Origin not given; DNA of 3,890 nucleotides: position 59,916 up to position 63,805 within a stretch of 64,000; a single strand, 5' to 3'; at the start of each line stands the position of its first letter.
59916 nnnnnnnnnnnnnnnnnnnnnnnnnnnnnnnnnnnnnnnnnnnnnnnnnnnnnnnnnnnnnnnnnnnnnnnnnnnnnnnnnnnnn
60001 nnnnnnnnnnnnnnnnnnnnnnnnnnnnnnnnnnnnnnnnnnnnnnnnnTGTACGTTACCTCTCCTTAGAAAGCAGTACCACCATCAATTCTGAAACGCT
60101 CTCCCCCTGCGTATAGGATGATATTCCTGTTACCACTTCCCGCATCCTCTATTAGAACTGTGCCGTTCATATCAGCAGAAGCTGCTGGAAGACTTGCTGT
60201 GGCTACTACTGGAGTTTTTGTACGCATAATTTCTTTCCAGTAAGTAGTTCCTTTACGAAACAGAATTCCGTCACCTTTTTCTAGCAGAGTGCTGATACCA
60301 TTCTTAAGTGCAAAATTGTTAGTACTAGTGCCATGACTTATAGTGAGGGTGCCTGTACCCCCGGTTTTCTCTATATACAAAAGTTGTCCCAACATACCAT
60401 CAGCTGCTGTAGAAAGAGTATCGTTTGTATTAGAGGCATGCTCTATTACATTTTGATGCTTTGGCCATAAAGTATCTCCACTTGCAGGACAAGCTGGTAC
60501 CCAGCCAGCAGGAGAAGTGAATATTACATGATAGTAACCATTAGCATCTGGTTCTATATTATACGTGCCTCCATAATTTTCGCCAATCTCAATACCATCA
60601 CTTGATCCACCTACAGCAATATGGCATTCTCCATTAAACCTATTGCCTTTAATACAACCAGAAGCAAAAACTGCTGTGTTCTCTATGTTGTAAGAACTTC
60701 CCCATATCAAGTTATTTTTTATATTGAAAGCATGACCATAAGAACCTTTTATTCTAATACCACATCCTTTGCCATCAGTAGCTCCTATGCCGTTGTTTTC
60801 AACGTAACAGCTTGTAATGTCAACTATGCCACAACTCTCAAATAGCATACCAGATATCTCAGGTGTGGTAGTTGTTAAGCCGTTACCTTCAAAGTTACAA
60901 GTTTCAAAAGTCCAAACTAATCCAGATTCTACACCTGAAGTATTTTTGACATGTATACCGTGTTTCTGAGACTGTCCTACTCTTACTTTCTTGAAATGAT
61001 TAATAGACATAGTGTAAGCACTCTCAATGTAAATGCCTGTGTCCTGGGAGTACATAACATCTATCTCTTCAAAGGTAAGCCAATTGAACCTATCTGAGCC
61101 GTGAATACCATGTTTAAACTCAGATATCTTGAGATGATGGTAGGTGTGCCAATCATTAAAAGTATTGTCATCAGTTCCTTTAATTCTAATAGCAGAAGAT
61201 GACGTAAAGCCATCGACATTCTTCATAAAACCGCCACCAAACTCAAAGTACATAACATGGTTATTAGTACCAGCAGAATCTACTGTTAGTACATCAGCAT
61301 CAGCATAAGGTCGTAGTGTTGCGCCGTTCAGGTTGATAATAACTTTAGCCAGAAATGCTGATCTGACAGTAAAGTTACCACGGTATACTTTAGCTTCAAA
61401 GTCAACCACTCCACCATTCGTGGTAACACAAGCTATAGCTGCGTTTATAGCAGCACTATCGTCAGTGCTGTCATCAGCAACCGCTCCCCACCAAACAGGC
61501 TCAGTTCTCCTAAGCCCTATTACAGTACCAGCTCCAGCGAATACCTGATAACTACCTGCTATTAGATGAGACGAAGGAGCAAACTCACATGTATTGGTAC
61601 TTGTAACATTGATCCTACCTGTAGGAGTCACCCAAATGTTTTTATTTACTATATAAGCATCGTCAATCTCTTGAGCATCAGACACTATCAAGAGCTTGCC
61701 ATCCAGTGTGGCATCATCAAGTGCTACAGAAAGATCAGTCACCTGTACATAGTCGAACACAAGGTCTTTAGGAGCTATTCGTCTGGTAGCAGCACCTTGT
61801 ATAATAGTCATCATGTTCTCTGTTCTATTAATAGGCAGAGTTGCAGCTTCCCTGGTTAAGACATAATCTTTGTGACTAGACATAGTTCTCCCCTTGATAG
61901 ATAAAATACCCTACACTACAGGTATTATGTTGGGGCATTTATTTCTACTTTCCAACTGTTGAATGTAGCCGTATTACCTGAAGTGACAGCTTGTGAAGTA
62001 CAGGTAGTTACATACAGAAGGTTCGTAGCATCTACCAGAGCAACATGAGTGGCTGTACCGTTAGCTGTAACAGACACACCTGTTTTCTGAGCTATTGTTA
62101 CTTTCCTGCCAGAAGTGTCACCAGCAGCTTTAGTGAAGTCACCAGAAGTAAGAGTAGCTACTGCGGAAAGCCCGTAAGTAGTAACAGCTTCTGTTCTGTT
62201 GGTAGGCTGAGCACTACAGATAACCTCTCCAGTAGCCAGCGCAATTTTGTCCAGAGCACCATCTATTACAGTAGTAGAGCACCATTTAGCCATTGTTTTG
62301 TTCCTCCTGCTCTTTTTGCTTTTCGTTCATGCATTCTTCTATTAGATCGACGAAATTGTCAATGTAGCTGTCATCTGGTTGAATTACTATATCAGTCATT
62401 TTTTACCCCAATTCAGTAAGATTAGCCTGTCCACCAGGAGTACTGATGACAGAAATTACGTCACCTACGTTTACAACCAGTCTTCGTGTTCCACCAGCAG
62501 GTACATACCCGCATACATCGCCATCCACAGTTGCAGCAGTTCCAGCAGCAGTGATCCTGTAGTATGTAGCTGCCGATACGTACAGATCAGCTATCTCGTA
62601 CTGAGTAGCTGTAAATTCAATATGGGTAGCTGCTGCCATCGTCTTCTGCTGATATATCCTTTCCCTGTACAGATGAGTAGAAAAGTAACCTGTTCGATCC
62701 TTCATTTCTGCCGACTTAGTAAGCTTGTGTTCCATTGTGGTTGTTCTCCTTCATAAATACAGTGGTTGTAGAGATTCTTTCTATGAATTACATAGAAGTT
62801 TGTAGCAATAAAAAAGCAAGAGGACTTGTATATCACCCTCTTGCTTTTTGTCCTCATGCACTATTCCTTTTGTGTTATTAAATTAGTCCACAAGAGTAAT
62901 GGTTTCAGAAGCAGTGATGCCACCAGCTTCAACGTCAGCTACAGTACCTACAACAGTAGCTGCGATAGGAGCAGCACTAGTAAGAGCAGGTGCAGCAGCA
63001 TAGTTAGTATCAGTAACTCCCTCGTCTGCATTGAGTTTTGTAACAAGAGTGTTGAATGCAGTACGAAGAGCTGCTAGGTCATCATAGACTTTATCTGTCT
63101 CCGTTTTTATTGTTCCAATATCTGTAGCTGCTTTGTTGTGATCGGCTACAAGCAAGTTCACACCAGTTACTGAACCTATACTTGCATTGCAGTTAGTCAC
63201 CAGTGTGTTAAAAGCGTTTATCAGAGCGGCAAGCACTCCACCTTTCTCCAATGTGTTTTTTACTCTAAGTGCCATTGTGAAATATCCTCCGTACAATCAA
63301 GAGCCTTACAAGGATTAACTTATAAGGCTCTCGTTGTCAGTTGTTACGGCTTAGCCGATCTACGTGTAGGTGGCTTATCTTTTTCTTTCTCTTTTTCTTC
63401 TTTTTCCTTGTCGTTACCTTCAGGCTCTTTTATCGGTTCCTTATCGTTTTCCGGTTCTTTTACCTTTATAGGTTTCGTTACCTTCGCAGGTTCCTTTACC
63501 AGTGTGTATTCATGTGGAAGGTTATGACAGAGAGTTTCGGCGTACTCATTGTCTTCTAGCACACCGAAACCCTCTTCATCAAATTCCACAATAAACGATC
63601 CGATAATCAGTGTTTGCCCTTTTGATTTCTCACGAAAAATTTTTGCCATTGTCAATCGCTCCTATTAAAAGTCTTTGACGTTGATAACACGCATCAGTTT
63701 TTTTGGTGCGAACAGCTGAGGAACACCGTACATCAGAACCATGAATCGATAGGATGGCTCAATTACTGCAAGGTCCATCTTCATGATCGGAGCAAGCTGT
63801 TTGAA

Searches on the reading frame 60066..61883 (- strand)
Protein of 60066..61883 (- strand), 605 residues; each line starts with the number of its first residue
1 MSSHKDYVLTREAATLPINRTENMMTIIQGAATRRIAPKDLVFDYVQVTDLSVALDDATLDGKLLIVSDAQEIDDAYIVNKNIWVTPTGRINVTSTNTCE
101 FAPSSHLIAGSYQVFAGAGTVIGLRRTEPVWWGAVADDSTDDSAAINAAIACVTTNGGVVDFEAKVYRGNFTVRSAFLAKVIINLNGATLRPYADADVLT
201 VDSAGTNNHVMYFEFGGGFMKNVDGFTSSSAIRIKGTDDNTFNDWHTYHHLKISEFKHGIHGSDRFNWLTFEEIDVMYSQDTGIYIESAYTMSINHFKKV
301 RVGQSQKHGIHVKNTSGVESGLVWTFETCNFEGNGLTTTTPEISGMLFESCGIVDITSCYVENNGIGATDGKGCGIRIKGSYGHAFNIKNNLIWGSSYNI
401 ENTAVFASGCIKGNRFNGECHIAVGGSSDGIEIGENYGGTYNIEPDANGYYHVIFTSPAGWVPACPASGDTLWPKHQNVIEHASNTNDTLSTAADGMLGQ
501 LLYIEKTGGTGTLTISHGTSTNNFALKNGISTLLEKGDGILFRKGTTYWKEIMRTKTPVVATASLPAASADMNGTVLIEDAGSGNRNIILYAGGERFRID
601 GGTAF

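Call 34: find_encoding_contigs(protein=window:60066-61883:-, flank=10000, max_places=1)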
Protein window:60066-61883:- (605 aa): 19 contigs read that carry it; 1 place shown.
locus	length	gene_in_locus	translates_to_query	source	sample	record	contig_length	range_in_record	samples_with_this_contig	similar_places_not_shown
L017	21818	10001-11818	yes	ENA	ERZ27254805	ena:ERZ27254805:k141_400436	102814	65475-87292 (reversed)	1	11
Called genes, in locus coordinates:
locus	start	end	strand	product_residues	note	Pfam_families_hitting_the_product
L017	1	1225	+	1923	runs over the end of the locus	PF23802:DUF7178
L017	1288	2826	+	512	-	PF04860:Phage_portal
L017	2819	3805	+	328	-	PF23780:S-AdoMet_lyase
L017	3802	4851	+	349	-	-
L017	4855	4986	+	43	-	-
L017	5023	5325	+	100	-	-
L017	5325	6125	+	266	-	-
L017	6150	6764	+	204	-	-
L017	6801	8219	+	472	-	PF17236:SU10_MCP (weak)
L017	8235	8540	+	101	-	-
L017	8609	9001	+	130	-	-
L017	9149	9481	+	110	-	-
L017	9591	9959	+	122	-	-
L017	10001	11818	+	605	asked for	-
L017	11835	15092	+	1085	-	-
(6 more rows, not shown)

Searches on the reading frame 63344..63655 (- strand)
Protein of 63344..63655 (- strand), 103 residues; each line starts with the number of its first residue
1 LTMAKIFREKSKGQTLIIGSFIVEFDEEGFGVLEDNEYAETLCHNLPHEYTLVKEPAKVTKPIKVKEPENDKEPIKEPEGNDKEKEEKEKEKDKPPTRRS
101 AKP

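Call 33: find_encoding_contigs(protein=window:63344-63655:-, flank=10000, max_places=2)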
Protein window:63344-63655:- (103 aa): no gene with exactly this product is on record in the collection.
